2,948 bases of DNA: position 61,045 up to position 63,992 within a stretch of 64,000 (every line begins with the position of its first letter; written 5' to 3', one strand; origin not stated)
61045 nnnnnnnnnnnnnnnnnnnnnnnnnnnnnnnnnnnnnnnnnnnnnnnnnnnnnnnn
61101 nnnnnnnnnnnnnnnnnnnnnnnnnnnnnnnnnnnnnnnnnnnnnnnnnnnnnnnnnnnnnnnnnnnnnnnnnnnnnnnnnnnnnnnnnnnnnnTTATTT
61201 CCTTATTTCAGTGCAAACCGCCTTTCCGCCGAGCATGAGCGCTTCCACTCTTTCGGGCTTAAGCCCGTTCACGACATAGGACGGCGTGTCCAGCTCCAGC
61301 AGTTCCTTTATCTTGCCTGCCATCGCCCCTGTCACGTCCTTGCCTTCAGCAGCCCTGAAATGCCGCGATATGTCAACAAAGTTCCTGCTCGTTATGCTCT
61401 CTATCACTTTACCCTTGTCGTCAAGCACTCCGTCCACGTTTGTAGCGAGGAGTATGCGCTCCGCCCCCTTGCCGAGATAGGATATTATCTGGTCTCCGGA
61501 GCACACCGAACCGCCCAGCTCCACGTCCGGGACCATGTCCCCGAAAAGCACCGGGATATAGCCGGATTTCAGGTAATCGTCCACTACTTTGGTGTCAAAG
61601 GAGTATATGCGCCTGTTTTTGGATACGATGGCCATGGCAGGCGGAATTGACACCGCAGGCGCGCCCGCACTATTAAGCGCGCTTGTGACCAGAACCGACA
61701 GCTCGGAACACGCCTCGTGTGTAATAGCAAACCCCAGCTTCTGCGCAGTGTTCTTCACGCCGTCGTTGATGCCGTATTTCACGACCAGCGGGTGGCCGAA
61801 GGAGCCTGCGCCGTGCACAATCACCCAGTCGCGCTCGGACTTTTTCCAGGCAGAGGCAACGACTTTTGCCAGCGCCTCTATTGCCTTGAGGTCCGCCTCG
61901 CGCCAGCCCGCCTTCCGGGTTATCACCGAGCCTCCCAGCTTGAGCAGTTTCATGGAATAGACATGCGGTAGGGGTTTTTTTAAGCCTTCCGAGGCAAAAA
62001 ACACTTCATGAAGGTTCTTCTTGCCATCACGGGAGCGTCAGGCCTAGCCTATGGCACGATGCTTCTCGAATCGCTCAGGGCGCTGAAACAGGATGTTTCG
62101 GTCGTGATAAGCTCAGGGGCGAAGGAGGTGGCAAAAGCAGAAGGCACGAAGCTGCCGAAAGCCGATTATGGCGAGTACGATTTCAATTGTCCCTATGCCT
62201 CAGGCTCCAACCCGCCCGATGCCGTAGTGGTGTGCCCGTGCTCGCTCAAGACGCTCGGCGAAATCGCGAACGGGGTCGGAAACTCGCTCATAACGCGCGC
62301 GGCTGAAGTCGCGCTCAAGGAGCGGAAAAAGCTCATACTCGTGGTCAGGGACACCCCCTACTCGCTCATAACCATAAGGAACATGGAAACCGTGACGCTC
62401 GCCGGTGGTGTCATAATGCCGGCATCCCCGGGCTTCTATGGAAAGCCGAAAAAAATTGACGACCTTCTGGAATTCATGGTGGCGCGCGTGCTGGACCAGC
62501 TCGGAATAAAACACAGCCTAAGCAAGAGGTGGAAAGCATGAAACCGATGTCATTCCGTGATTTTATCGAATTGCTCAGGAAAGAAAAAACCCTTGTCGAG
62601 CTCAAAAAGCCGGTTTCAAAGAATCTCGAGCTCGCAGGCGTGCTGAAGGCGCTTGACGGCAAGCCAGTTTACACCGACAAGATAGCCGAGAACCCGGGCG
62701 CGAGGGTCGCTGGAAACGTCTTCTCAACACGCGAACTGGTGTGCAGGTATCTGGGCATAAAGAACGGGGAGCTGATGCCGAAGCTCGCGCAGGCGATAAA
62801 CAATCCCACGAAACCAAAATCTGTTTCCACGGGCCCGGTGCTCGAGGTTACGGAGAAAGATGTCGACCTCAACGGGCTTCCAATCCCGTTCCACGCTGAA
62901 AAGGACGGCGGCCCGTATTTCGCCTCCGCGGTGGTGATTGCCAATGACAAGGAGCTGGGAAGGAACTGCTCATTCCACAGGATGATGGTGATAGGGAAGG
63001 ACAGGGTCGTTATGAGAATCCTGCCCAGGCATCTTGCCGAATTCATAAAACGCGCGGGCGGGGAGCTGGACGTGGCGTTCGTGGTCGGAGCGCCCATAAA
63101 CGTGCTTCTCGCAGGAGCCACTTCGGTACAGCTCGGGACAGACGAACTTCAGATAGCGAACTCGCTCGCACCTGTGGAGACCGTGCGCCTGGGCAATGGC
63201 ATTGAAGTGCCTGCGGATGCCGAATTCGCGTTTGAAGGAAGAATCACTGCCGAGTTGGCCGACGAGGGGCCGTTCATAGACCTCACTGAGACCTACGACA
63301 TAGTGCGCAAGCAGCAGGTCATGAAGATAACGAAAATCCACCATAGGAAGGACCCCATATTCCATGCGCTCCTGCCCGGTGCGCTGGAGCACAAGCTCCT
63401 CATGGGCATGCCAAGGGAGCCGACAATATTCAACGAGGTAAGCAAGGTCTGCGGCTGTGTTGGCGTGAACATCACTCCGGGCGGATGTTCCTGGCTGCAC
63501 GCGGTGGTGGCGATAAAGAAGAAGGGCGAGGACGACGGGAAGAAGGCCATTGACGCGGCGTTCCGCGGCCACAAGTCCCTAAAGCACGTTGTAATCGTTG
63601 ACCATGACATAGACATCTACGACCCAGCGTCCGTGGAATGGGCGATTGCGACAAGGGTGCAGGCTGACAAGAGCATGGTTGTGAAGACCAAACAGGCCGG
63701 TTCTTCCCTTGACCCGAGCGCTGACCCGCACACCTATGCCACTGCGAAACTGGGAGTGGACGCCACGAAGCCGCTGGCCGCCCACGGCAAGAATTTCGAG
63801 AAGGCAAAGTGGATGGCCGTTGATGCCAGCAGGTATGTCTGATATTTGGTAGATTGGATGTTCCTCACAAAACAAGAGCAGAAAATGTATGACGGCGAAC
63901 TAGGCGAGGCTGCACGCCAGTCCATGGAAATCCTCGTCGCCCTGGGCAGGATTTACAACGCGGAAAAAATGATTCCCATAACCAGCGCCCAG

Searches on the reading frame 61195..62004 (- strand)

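Call 56: search_protein_families(library=pfam, proteins=[window:61195-62004:-])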
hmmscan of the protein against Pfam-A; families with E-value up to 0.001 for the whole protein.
window:61195-62004:- (269 aa): 1 family
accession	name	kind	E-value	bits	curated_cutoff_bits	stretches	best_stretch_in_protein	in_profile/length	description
PF00696.33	AA_kinase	-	1.9e-31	110.1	24.9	1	19-237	3-221/234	Amino acid kinase family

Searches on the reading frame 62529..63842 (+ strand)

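Call 56: search_protein_families(library=pfam, proteins=[window:62529-63842:+])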
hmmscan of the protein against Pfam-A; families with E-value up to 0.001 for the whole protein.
window:62529-63842:+ (437 aa): 3 families
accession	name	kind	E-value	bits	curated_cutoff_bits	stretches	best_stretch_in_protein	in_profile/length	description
PF01977.22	UbiD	-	1.5e-52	178.3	23.3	1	99-284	3-204/206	3-octaprenyl-4-hydroxybenzoate carboxy-lyase Rift-related domain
PF20696.2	UbiD_C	-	1.3e-29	103.2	24.2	1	290-412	2-127/127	3-octaprenyl-4-hydroxybenzoate carboxy-lyase C-terminal domain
PF20695.2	UbiD_N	-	7e-13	48.9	24.3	1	13-90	1-78/78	3-octaprenyl-4-hydroxybenzoate carboxy-lyase N-terminal domain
